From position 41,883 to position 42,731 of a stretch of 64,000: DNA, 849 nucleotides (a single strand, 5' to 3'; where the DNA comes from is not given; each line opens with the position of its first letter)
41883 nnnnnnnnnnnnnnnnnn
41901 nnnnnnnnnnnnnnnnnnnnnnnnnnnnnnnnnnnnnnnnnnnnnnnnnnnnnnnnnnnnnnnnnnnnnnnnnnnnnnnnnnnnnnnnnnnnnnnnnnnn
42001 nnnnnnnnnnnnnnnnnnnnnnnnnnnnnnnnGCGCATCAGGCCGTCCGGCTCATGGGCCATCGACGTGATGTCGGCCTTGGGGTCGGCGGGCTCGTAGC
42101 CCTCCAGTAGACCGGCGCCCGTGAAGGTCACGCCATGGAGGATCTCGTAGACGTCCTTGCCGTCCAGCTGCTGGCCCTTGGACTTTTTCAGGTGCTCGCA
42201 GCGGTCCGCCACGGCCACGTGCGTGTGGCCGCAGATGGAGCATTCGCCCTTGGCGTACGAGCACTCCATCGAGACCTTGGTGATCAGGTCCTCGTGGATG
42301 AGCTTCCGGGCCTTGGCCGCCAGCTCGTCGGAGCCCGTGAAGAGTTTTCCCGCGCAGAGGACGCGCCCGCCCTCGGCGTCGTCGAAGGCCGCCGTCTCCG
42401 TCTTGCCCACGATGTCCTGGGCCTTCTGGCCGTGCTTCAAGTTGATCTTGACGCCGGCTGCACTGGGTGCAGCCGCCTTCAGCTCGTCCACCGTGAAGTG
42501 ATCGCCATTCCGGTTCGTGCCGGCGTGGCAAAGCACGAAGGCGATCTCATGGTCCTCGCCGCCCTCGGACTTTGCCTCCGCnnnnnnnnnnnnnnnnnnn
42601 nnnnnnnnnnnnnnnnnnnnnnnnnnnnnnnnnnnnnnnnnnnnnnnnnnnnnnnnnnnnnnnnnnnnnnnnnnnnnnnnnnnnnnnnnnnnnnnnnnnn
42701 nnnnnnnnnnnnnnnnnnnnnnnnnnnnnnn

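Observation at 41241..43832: Dam-like DNA methyltransferase fused in frame to the prohead protease/scaffold protein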

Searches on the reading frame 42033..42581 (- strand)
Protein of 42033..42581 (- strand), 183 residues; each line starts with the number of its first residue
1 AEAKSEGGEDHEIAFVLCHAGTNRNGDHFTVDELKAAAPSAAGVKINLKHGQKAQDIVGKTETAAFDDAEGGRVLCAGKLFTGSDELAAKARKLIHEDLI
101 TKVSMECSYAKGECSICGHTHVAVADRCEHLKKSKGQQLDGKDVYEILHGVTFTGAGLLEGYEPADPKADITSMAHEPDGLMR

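Call 29: predict_structure(alignment_id=A2)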
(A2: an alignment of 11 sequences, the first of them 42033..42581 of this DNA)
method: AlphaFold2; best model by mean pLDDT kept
length: 183 residues; sequences in the alignment: 11
mean_pLDDT: 85.6   pTM: 0.79
mean pLDDT of the five models: 85.6, 76.6, 60.5, 48.2, 43.4
residues with pLDDT >= 90: 108; 70-90: 49; 50-70: 11; < 50: 15
segments of 3 or more residues with pLDDT < 50: 1-8, 177-183
pLDDT, mean of each block of 10 residues (from residue 1): 45 93 95 97 86 75 94 93 82 86 92 98 96 95 97 90 84 60 32
secondary structure, 60 per line:
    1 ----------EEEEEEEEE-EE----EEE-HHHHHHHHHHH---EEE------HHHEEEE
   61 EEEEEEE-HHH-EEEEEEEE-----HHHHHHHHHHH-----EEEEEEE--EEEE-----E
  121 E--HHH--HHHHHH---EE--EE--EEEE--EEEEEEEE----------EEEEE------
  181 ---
elements in order: E11-19 E27-29 H31-41 E45-47 E57-67 E73-80 H86-96 E102-108 E111-114 H129-134 E146-149 E152-159 E170-174

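Call 32: fold_search(model_id=the predicted structure, library=pdb)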
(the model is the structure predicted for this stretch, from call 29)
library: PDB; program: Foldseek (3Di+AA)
matches with E <= 10: 424; with E <= 0.001: 0
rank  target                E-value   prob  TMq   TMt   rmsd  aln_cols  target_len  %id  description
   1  4v07_B                3.7e-03  1.00  0.51  0.42   8.5       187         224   14  Dimeric pseudorabies virus protease pUL26N at 2.1 A resolution (released 2015-07-15)
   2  8bq1                  3.9e-03  0.96  0.36  0.34   9.9       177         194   17  Herpes simplex virus type 1 protease (released 2023-11-29)
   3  1vzv                  5.8e-03  1.00  0.37  0.32   7.5       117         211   15  STRUCTURE OF VARICELLA-ZOSTER VIRUS PROTEASE (released 1998-09-16)
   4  1o6e_A                9.3e-03  0.99  0.46  0.39   6.7       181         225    9  Epstein-Barr virus protease (released 2002-11-14)
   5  2pbk_A                1.3e-02  0.99  0.48  0.40   7.2       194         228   11  Crystal structure of KSHV protease in complex with hexapeptide phosphonate inhibitor (released 2007-12-25)
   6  4v07_A                1.3e-02  0.98  0.40  0.34   9.3       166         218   14  Dimeric pseudorabies virus protease pUL26N at 2.1 A resolution (released 2015-07-15)
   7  4v08_A                1.8e-02  0.99  0.40  0.35   6.8       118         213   18  Inhibited dimeric pseudorabies virus protease pUL26N at 2 A resolution (released 2015-07-15)
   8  5jbl_B                2.0e-02  0.99  0.47  0.52   5.0       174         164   12  Structure of the bacteriophage T4 capsid assembly protease, gp21. (released 2016-12-07)
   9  2wpo_A                2.0e-02  0.97  0.41  0.34   8.0       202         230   11  HCMV protease inhibitor complex (released 1999-08-04)
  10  5jbl_A                2.3e-02  0.99  0.47  0.51   5.1       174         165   12  Structure of the bacteriophage T4 capsid assembly protease, gp21. (released 2016-12-07)
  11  1nkk_D                2.3e-02  0.77  0.34  0.30  12.0       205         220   12  COMPLEX STRUCTURE OF HCMV PROTEASE AND A PEPTIDOMIMETIC INHIBITOR (released 2003-02-11)
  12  1at3_A                2.5e-02  0.97  0.36  0.31   6.2       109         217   18  HERPES SIMPLEX VIRUS TYPE II PROTEASE (released 1998-10-14)
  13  7cha_B                2.8e-02  0.77  0.27  0.33  12.7       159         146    8  Cryo-EM structure of P.aeruginosa MlaFEBD with AMPPNP (released 2021-05-19)
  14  5jbl_C                3.4e-02  0.99  0.47  0.51   5.0       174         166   12  Structure of the bacteriophage T4 capsid assembly protease, gp21. (released 2016-12-07)
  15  4cx8_B                3.8e-02  0.80  0.36  0.32  11.5       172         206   15  Monomeric pseudorabies virus protease pUL26N at 2.5 A resolution (released 2015-05-20)
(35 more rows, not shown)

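Call 33: fold_search(model_id=the predicted structure, library=viral)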
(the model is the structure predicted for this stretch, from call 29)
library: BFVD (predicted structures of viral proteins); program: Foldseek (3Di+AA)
matches with E <= 10: 504; with E <= 0.001: 191
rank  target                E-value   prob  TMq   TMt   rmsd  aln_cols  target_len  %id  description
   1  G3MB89                3.0e-16  1.00  0.86  0.53   2.8       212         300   23  Gp19 [Bacillus phage G]
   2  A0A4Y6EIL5            1.1e-13  1.00  0.83  0.15   7.2       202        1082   22  Uncharacterized protein [Gordonia phage Pupper]
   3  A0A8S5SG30            1.1e-11  1.00  0.78  0.38   3.5       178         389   17  Uncharacterized protein [Myoviridae sp. ctyhJ29]
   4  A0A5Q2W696            3.1e-11  1.00  0.71  0.38   3.5       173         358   21  (no name in the UniProt tables at hand)
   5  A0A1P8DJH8            1.0e-10  1.00  0.70  0.38   6.9       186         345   19  (no name in the UniProt tables at hand)
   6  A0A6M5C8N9            5.1e-10  1.00  0.65  0.35   3.7       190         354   16  (no name in the UniProt tables at hand)
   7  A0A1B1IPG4            5.4e-10  1.00  0.67  0.61   6.8       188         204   16  (no name in the UniProt tables at hand)
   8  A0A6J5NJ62            5.7e-10  1.00  0.77  0.23   3.9       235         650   16  Prohead protease [uncultured Caudovirales phage]
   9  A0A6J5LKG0            6.5e-10  1.00  0.77  0.26   3.7       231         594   17  Uncharacterized protein [uncultured Caudovirales phage]
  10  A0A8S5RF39            7.3e-10  1.00  0.68  0.27   5.2       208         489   14  Uncharacterized protein [virus sp. ctE0n6]
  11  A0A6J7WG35            9.2e-10  1.00  0.64  0.46   7.5       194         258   15  Prohead protease [uncultured Caudovirales phage]
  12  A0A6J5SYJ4            1.9e-09  1.00  0.67  0.56   7.8       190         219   18  COG3740 Phage head maturation protease [uncultured Caudovirales phage]
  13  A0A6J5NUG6            2.2e-09  1.00  0.69  0.25   3.8       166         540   21  Uncharacterized protein [uncultured Caudovirales phage]
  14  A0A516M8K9            2.6e-09  1.00  0.65  0.17  10.9       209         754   14  (no name in the UniProt tables at hand)
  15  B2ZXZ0                3.3e-09  1.00  0.74  0.52   3.4       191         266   19  Uncharacterized protein [Ralstonia phage phiRSL1]
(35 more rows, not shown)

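Call 34: search_solved_structures(query=A2, max_evalue=10, show_alignments=3)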
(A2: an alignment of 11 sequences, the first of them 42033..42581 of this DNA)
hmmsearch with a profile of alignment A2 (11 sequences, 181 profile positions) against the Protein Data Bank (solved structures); distinct sequences matched with E-value up to 10: 25.
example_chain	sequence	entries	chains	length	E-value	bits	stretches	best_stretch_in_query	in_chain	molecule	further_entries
9kh2_A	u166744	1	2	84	0.001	21.8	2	95-136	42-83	Zinc finger and BTB domain-containing protein 20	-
9jzt_A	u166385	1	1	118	0.01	18.6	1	95-136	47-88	Zinc finger and BTB domain-containing protein 20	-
8u15_C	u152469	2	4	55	0.16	14.7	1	113-132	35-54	Sal-like protein 4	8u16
8u17_C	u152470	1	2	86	0.17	14.6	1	113-133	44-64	Sal-like protein 4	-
7y3m_B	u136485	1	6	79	0.25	14.1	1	113-133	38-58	Sal-like protein 4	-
5bok_A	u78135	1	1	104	0.26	14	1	58-119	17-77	Ferredoxin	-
3uk3_C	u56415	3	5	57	0.39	13.4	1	111-136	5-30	Zinc finger protein 217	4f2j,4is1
2eml_A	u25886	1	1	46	0.39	13.4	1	112-140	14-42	Zinc finger protein 28 homolog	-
2ytf_A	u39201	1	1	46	0.44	13.2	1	112-139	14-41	Zinc finger protein 268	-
2ep2_A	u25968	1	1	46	0.52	13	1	112-137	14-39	Zinc finger protein 484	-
8bjo_A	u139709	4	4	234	0.77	12.5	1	14-62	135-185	Alginate lyase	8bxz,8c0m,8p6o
9g98_A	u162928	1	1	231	0.77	12.4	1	14-62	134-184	Alginate lyase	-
8bjr_A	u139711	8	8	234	0.79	12.4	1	14-62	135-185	Alginate lyase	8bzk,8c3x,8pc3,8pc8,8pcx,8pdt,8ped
8qiz_A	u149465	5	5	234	0.79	12.4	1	14-62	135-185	Alginate lyase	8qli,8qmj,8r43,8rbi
7bqv_B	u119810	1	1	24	0.8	12.4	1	113-132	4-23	Sal-like protein 4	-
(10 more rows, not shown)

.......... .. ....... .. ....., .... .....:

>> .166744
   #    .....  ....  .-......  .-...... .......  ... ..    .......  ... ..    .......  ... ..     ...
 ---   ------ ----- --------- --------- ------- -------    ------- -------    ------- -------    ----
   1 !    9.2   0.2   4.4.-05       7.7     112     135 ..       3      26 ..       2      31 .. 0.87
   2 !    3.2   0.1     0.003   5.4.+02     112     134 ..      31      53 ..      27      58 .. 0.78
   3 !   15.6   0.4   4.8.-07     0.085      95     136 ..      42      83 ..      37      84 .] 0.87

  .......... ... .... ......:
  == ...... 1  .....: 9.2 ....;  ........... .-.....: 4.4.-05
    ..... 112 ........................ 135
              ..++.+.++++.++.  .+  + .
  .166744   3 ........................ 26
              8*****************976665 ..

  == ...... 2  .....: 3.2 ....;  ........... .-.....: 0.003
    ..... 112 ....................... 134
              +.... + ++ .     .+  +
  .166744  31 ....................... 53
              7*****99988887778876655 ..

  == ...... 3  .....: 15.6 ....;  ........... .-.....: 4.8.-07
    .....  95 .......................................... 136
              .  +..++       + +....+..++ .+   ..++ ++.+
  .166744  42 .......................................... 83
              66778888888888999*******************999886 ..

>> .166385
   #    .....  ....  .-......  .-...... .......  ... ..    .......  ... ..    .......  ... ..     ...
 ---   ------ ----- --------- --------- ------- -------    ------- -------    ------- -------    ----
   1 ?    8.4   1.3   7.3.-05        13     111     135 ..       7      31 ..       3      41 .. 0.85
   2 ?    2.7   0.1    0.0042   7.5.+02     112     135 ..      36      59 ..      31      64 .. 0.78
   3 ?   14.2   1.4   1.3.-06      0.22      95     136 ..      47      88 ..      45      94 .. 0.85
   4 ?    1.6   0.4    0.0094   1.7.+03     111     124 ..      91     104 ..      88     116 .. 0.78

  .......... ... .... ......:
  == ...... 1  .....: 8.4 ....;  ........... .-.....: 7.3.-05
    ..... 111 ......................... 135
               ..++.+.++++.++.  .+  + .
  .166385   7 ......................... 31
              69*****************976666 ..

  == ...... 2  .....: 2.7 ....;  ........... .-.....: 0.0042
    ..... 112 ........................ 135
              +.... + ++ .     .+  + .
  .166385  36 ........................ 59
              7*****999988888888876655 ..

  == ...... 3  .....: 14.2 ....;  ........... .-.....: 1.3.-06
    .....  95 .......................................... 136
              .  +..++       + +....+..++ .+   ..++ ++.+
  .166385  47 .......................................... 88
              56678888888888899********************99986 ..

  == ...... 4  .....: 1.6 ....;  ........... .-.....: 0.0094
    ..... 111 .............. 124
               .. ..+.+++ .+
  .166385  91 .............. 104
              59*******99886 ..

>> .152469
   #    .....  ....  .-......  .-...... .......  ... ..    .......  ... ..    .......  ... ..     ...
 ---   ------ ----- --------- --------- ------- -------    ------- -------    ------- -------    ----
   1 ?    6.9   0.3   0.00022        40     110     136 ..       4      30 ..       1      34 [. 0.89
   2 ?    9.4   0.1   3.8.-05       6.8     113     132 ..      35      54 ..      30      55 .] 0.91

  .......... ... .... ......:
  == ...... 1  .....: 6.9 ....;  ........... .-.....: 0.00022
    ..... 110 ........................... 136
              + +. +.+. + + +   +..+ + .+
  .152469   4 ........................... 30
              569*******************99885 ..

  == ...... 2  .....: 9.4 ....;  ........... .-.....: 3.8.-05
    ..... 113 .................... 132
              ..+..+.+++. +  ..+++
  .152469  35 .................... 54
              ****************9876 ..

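Call 35: search_protein_representatives(alignment_id=A2)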
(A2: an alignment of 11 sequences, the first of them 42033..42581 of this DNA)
Query: 11 sequences, 181 profile positions. Proteins with E-value up to 0.001 (for the whole library): 2826; up to 1e-10: 627; up to 1e-30: 47. The best 150 are listed.
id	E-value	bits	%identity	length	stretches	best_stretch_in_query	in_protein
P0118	1.1e-87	308.6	-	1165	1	3-179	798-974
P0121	2.5e-87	307.4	-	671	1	5-177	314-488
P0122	1.0e-84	298.8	-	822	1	5-178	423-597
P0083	1.6e-83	295.0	-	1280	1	5-177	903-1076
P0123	2.2e-81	288.0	-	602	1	2-179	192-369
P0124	8.1e-81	286.2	-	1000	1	5-179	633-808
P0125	1.4e-79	282.1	-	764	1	6-177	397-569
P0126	3.4e-79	280.9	-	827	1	2-178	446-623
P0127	1.1e-78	279.2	-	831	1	5-179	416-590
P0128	5.7e-78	276.9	-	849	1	9-179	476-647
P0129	1.7e-77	275.3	-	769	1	2-177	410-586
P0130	8.7e-77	273.0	-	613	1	1-177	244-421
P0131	1.6e-76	272.1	-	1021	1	8-180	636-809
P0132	2.0e-76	271.8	-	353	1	19-178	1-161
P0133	2.6e-76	271.5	-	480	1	5-174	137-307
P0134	4.9e-76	270.6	-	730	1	3-176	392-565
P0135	9.0e-76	269.7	-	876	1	4-178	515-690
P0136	9.8e-76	269.6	-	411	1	9-180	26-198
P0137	3.3e-75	267.9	-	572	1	6-179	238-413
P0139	4.9e-72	257.5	-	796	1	2-179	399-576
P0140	7.6e-72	256.9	-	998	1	5-178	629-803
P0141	2.3e-70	252.1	-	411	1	7-176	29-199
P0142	2.7e-68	245.4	-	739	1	9-179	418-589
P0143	4.1e-64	231.7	-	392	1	7-176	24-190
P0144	4.9e-63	228.2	-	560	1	5-179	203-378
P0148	4.5e-56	205.5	-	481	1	6-178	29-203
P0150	3.6e-53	196.1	-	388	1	4-176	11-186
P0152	1.2e-49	184.5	-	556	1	10-175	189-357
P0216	2.6e-20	89.0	-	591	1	10-179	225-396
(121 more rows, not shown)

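Call 36: search_protein_families(library=pfam, proteins=[P0121, P0122, P0123, P0124, P0125, P0126, P0127, P0128, P0129, P0130], max_evalue=0.001)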
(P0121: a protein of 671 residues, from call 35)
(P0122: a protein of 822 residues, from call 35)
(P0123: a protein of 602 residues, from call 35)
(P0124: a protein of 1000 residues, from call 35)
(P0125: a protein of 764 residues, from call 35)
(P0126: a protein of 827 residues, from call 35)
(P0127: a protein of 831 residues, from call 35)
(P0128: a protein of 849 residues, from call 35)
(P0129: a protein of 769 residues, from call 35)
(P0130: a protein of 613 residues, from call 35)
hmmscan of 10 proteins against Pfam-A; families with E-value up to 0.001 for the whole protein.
P0121 (671 aa): 1 family
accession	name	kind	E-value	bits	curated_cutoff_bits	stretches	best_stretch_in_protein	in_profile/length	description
PF02086.21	MethyltransfD12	-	6.2e-05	23.3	22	1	117-209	152-241/253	D12 class N6 adenine-specific DNA methyltransferase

P0122 (822 aa): 2 families
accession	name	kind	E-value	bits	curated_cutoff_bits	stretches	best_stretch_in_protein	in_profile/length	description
PF02086.21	MethyltransfD12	-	7.8e-20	72.1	22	1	53-269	1-200/253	D12 class N6 adenine-specific DNA methyltransferase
PF08954.16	Trimer_CC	-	0.00011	22.2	27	1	647-681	14-48/52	Trimerisation motif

P0123 (602 aa): 0 families

P0124 (1000 aa): 1 family
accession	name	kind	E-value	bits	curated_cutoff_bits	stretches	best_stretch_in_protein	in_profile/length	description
PF02086.21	MethyltransfD12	-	1e-16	61.9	22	1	43-317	1-241/253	D12 class N6 adenine-specific DNA methyltransferase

P0125 (764 aa): 1 family
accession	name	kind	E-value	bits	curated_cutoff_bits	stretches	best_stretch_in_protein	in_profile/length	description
PF02086.21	MethyltransfD12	-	2.7e-17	63.8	22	1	37-250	1-199/253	D12 class N6 adenine-specific DNA methyltransferase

P0126 (827 aa): 1 family
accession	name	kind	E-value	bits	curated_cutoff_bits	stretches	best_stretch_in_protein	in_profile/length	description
PF02086.21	MethyltransfD12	-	9.2e-17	62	22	1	66-326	1-231/253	D12 class N6 adenine-specific DNA methyltransferase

P0127 (831 aa): 1 family
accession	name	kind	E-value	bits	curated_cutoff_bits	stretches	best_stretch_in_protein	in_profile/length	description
PF02086.21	MethyltransfD12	-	3e-21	76.7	22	1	34-250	1-199/253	D12 class N6 adenine-specific DNA methyltransferase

P0128 (849 aa): 1 family
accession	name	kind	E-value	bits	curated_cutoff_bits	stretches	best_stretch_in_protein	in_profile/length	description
PF02086.21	MethyltransfD12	-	1.3e-16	61.6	22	1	40-250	1-195/253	D12 class N6 adenine-specific DNA methyltransferase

P0129 (769 aa): 1 family
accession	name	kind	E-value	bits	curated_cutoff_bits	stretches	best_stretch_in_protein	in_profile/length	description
PF02086.21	MethyltransfD12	-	3.9e-20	73.1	22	1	44-282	1-218/253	D12 class N6 adenine-specific DNA methyltransferase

P0130 (613 aa): 2 families
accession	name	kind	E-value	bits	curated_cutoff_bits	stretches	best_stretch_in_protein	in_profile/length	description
PF10473.14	CENP-F_leu_zip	-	0.00032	21.2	34.5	1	460-492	73-105/140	Leucine-rich repeats of kinetochore protein Cenp-F/LEK1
PF20038.5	HTH_59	-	0.00096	19.5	27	0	486-521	7-46/66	Helix-turn-helix domain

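Call 54: search_protein_families(library=pfam, proteins=[P0131, P0134, P0135, P0137, P0139, P0140, P0142, P0144, P0152, P0216], max_evalue=0.001)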
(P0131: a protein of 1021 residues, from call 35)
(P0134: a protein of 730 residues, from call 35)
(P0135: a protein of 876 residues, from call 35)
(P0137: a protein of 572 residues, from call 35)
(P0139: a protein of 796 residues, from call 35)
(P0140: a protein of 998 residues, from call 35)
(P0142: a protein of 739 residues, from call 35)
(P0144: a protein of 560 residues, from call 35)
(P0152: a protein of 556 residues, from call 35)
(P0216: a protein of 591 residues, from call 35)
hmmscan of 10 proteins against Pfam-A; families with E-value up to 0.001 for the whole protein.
P0131 (1021 aa): 1 family
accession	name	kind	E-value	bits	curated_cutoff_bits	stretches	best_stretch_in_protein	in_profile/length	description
PF02086.21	MethyltransfD12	-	4.2e-18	66.4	22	1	57-263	1-192/253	D12 class N6 adenine-specific DNA methyltransferase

P0134 (730 aa): 1 family
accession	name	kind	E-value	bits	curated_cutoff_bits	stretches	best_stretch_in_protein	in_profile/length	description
PF02086.21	MethyltransfD12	-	7.8e-20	72.1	22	1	39-253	1-201/253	D12 class N6 adenine-specific DNA methyltransferase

P0135 (876 aa): 1 family
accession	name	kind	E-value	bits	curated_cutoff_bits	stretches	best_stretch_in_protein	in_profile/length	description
PF02086.21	MethyltransfD12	-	9.7e-15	55.4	22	1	151-365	1-187/253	D12 class N6 adenine-specific DNA methyltransferase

P0137 (572 aa): 0 families

P0139 (796 aa): 1 family
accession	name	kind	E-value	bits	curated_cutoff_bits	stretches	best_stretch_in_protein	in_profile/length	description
PF02086.21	MethyltransfD12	-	5.7e-24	85.7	22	1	37-258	1-203/253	D12 class N6 adenine-specific DNA methyltransferase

P0140 (998 aa): 1 family
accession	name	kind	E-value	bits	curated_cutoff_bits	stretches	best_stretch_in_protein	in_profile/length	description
PF02086.21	MethyltransfD12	-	7.8e-24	85.2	22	1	45-260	1-199/253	D12 class N6 adenine-specific DNA methyltransferase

P0142 (739 aa): 1 family
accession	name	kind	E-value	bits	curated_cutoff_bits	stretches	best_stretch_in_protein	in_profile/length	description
PF02086.21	MethyltransfD12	-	8.6e-18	65.4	22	1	45-259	1-197/253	D12 class N6 adenine-specific DNA methyltransferase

P0144 (560 aa): 0 families

P0152 (556 aa): 0 families

P0216 (591 aa): 0 families
